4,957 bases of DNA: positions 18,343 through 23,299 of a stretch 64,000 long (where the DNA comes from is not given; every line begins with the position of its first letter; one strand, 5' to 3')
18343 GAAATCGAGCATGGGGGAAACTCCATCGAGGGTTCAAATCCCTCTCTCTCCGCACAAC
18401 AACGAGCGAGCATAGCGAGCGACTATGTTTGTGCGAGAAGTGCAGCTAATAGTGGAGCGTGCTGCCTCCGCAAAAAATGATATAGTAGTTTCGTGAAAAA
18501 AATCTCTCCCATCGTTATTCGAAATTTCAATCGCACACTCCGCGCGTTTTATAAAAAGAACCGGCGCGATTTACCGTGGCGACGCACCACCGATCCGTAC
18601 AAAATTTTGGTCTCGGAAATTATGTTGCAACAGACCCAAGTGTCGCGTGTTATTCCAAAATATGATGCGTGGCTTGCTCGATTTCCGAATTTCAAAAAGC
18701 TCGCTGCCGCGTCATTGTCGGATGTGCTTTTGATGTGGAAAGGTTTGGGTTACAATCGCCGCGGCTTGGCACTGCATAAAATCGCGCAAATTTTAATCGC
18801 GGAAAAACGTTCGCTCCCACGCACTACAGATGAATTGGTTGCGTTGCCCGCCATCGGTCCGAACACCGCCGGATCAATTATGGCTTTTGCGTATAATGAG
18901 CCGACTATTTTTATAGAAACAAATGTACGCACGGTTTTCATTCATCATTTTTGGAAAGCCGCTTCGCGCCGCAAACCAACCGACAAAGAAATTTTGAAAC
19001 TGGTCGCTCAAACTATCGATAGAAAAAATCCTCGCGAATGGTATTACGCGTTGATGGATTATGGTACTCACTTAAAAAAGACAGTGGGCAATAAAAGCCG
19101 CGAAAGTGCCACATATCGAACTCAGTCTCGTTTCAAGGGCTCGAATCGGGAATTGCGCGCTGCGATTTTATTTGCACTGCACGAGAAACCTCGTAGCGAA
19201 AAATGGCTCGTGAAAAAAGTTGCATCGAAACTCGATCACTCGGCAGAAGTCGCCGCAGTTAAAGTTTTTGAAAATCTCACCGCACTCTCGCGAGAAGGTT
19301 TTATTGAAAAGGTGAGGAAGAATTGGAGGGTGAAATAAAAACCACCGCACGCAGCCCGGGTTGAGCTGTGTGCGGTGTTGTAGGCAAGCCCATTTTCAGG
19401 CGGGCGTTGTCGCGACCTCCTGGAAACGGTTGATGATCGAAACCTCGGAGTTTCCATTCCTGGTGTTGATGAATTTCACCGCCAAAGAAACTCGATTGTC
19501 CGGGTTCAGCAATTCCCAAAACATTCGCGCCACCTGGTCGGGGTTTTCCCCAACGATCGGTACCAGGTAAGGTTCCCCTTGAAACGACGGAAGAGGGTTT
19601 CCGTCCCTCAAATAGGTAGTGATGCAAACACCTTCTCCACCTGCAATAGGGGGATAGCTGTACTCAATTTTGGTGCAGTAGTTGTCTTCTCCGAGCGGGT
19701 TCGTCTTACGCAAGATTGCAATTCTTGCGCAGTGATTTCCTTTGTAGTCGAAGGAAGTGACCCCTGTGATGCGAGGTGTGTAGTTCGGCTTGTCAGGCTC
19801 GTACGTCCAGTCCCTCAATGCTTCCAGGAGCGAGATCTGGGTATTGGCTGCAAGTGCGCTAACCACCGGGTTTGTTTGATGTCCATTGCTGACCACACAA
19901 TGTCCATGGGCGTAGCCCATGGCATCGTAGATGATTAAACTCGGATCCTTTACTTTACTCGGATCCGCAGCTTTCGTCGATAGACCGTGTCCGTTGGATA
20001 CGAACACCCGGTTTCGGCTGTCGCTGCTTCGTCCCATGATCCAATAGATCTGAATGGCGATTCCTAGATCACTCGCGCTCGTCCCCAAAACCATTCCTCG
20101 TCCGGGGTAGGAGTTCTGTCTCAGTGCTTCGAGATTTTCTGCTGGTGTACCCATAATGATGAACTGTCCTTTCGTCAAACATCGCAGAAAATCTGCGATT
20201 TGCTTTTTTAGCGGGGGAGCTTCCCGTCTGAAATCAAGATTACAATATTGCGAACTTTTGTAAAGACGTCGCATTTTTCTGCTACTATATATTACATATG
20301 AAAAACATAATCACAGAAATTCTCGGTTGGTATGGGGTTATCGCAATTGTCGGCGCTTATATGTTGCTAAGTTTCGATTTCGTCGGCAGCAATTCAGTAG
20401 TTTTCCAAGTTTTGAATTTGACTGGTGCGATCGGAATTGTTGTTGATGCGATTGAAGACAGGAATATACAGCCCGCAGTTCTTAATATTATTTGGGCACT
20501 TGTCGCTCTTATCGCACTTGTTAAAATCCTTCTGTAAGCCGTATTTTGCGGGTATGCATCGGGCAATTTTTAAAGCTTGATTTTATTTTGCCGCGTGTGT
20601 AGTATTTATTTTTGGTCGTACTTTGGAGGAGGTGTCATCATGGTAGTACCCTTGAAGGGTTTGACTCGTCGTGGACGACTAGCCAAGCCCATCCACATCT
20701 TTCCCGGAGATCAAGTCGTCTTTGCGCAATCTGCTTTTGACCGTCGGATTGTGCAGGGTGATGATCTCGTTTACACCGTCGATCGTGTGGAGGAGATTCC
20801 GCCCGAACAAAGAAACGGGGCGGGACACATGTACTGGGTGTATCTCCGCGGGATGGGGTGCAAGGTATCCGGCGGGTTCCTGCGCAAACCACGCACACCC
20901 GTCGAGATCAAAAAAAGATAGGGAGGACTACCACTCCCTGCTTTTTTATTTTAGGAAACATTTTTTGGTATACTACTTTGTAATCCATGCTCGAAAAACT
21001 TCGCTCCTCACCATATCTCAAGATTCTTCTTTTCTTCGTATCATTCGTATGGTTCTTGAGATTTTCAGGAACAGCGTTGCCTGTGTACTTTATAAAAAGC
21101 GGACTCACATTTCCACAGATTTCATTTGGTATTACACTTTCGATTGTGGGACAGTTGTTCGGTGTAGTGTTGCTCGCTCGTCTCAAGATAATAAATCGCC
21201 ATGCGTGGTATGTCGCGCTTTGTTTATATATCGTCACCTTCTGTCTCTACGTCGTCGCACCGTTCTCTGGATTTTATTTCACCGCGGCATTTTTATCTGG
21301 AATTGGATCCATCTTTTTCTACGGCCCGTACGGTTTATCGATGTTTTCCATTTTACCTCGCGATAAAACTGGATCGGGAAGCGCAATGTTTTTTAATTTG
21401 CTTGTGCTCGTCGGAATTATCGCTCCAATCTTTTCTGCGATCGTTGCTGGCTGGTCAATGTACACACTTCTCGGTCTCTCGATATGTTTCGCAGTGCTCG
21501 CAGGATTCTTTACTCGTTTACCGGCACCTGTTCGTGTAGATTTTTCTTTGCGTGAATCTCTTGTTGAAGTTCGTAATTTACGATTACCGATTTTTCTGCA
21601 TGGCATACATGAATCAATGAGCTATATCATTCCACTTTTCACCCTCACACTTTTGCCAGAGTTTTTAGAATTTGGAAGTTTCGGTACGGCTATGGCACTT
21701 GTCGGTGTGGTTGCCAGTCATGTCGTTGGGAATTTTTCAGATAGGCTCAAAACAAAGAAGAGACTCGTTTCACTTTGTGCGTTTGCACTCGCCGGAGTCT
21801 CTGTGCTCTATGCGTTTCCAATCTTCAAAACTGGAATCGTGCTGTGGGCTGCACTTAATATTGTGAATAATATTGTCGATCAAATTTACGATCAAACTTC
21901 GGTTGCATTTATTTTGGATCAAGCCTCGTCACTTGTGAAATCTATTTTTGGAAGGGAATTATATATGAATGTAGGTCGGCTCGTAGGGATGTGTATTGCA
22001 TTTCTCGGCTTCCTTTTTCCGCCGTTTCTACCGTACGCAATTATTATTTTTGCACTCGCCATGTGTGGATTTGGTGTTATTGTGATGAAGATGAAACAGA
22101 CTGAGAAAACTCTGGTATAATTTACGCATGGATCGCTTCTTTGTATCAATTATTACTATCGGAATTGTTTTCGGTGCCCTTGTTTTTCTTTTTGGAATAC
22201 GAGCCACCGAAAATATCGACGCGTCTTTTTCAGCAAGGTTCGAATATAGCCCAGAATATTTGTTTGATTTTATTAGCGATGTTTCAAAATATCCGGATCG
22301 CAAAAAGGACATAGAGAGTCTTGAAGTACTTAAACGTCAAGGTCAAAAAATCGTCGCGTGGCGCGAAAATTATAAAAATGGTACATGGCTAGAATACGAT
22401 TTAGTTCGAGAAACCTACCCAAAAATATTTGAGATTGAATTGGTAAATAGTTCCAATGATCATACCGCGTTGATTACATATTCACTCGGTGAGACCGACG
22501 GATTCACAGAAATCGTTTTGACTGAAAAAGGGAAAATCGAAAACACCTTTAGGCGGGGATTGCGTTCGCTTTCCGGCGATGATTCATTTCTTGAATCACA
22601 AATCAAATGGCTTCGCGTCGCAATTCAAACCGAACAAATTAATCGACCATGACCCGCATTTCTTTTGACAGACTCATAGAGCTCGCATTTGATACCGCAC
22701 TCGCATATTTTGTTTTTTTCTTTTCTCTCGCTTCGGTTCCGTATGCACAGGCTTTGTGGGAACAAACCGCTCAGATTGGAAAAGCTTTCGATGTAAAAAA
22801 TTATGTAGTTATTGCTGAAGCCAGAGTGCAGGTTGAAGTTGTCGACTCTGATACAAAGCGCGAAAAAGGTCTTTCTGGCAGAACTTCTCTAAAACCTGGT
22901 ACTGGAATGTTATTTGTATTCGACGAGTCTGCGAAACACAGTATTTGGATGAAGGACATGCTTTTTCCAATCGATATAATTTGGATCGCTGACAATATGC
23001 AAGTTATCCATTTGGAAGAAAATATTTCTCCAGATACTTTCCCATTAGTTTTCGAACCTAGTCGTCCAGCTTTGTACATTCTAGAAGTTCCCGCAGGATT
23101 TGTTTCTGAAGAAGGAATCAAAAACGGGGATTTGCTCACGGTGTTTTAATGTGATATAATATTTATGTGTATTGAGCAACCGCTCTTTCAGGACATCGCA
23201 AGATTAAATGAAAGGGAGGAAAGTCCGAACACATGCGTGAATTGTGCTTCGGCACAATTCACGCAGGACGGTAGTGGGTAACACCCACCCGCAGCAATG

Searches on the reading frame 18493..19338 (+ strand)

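Call 66: search_protein_families(library=pfam, proteins=[window:18493-19338:+], max_evalue=0.001)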
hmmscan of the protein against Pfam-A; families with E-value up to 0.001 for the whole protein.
window:18493-19338:+ (281 aa): 2 families
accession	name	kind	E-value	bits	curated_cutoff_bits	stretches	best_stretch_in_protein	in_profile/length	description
PF00730.31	HhH-GPD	-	3.5e-17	63.1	26.2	1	40-172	1-107/108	HhH-GPD superfamily base excision DNA repair protein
PF00633.29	HHH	-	0.0005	20.2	24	0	108-132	6-30/30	Helix-hairpin-helix motif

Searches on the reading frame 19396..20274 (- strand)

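Call 66: search_protein_families(library=pfam, proteins=[window:19396-20274:-], max_evalue=0.001)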
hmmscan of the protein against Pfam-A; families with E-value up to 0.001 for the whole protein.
window:19396-20274:- (292 aa): 1 family
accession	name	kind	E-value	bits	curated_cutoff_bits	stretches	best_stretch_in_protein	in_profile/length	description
PF07826.16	IMP_cyclohyd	-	8.8e-43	146.6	28.1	1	56-271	1-190/192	IMP cyclohydrolase-like protein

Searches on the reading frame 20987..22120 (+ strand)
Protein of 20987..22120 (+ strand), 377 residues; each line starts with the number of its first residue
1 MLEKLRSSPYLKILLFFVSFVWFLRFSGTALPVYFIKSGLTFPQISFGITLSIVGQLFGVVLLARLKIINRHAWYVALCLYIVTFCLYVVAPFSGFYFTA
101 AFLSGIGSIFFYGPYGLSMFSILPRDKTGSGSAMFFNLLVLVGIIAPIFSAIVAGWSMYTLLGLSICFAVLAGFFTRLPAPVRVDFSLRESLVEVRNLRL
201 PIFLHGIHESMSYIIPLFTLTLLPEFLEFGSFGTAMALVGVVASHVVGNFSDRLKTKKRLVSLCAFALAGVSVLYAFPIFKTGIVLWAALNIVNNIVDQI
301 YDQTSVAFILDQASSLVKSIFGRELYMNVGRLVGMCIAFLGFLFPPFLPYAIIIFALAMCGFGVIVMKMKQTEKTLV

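Call 8: search_protein_families(library=pfam, proteins=[window:20987-22120:+], max_evalue=0.00001)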
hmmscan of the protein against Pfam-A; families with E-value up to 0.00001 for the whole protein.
window:20987-22120:+ (377 aa): 1 family
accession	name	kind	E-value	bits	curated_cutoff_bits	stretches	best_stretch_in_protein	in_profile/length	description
PF07690.21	MFS_1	-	2.2e-12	47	33.4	1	14-292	4-303/347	Major Facilitator Superfamily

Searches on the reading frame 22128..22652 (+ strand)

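Call 66: search_protein_families(library=pfam, proteins=[window:22128-22652:+], max_evalue=0.001)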
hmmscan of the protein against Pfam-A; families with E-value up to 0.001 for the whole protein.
window:22128-22652:+ (174 aa): 1 family
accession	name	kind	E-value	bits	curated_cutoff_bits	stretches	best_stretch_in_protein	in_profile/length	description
PF03364.25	Polyketide_cyc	-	0.00059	20.5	23.4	1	39-85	2-47/126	Polyketide cyclase / dehydrase and lipid transport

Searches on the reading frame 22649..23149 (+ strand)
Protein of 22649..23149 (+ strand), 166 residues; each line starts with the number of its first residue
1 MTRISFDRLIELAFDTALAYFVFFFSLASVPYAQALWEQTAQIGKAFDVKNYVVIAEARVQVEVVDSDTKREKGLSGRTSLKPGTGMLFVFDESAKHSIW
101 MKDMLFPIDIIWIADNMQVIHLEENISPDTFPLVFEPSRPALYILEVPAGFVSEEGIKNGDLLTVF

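Call 66: search_protein_families(library=pfam, proteins=[window:22649-23149:+], max_evalue=0.001)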
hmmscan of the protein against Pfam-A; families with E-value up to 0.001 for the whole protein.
window:22649-23149:+ (166 aa): 1 family
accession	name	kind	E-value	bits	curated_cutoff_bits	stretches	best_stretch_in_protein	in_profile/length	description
PF02643.20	DUF192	-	2.3e-30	105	27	1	60-164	1-95/96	Uncharacterized ACR, COG1430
